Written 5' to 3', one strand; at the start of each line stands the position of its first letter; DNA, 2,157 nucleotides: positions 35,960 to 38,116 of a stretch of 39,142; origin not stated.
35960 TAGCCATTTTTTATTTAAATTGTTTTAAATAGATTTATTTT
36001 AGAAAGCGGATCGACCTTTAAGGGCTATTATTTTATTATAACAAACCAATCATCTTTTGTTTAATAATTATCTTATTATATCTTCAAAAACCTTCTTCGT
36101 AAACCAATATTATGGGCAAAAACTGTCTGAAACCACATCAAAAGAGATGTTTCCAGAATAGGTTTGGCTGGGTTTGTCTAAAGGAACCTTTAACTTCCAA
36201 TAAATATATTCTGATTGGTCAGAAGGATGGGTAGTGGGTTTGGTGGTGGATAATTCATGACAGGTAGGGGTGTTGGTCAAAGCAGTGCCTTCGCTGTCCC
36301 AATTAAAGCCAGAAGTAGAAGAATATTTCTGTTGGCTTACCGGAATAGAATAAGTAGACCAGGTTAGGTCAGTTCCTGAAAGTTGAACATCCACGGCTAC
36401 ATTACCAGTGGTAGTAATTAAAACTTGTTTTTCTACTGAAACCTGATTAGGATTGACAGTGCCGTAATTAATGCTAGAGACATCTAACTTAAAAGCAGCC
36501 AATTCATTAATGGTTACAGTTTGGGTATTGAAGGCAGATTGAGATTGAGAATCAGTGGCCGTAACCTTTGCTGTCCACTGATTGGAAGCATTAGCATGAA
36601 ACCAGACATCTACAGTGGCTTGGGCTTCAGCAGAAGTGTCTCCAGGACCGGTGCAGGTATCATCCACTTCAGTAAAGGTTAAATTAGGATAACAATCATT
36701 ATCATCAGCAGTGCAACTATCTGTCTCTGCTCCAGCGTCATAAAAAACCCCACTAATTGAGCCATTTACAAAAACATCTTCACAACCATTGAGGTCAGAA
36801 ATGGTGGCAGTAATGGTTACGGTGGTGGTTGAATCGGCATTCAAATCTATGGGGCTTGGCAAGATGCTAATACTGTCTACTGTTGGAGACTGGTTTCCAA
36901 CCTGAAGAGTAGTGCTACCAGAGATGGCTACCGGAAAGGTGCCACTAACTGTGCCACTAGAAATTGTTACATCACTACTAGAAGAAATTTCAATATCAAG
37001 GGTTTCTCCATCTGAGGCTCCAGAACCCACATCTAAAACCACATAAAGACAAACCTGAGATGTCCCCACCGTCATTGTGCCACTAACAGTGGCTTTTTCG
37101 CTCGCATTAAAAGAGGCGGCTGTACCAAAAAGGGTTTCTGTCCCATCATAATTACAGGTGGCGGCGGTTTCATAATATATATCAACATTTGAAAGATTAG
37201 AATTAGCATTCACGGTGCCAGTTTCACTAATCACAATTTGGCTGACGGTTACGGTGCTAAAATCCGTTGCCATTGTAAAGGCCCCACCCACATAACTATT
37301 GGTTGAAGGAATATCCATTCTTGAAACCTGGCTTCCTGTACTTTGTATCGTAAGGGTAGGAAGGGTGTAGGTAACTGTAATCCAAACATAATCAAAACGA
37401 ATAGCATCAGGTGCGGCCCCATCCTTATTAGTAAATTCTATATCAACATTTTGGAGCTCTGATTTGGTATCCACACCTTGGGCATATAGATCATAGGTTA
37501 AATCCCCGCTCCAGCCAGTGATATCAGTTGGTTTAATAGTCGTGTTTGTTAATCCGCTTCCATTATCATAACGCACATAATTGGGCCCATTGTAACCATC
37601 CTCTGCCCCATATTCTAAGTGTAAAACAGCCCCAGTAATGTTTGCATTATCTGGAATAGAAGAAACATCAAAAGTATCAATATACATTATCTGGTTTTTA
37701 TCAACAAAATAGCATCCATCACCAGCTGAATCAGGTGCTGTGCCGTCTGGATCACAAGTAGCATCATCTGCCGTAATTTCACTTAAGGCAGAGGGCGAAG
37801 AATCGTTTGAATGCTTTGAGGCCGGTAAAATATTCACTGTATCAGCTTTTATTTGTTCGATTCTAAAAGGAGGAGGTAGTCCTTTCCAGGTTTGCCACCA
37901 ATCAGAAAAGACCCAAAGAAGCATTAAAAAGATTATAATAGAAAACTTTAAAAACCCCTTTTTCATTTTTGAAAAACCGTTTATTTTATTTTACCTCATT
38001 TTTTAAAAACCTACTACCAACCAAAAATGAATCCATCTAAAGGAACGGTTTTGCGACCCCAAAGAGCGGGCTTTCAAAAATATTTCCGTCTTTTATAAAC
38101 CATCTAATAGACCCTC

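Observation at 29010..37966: Seven-gene, partly overlapping minus-strand operon encoding a complete anchored cell-surface apparatus (candidate host-attachment / surface-display system)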

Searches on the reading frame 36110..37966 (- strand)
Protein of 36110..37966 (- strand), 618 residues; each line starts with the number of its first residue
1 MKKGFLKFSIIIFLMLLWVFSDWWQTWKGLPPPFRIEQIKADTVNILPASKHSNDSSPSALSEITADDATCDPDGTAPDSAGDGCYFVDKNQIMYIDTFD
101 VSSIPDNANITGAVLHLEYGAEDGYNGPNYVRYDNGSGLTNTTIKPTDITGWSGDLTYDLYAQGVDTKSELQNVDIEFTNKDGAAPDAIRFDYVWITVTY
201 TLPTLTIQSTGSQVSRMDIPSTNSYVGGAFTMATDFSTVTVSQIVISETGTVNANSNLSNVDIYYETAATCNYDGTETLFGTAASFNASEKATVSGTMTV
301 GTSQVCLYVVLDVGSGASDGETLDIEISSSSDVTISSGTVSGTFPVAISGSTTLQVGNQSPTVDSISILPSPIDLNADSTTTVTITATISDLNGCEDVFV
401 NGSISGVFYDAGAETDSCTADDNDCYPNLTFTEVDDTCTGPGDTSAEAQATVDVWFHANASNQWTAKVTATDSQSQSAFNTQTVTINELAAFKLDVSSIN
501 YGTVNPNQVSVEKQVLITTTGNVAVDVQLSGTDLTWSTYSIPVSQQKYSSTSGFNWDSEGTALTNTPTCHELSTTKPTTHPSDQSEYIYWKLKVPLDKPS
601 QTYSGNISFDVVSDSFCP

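Call 3: search_protein_families(library=pfam, proteins=[window:36110-37966:-], max_evalue=0.1)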
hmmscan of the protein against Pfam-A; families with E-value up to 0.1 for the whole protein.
window:36110-37966:- (618 aa): 2 families
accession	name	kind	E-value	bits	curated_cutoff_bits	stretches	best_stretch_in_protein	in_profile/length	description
PF24660.1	PGAP1_3rd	-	0.088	13.2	27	0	507-617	11-113/135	GPI inositol-deacylase beta-sandwich domain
PF06280.18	fn3_5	-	0.095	13.8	27.6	1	330-404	21-96/112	Fn3-like domain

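Call 4: search_protein_families(library=ncbifam, proteins=[window:36110-37966:-], max_evalue=0.1)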
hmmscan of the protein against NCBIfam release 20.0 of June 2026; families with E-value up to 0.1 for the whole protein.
window:36110-37966:- (618 aa): 0 families

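Call 93: search_solved_structures(query=window:36110-37966:-, max_evalue=1)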
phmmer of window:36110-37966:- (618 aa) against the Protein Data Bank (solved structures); distinct sequences matched with E-value up to 1: 0.
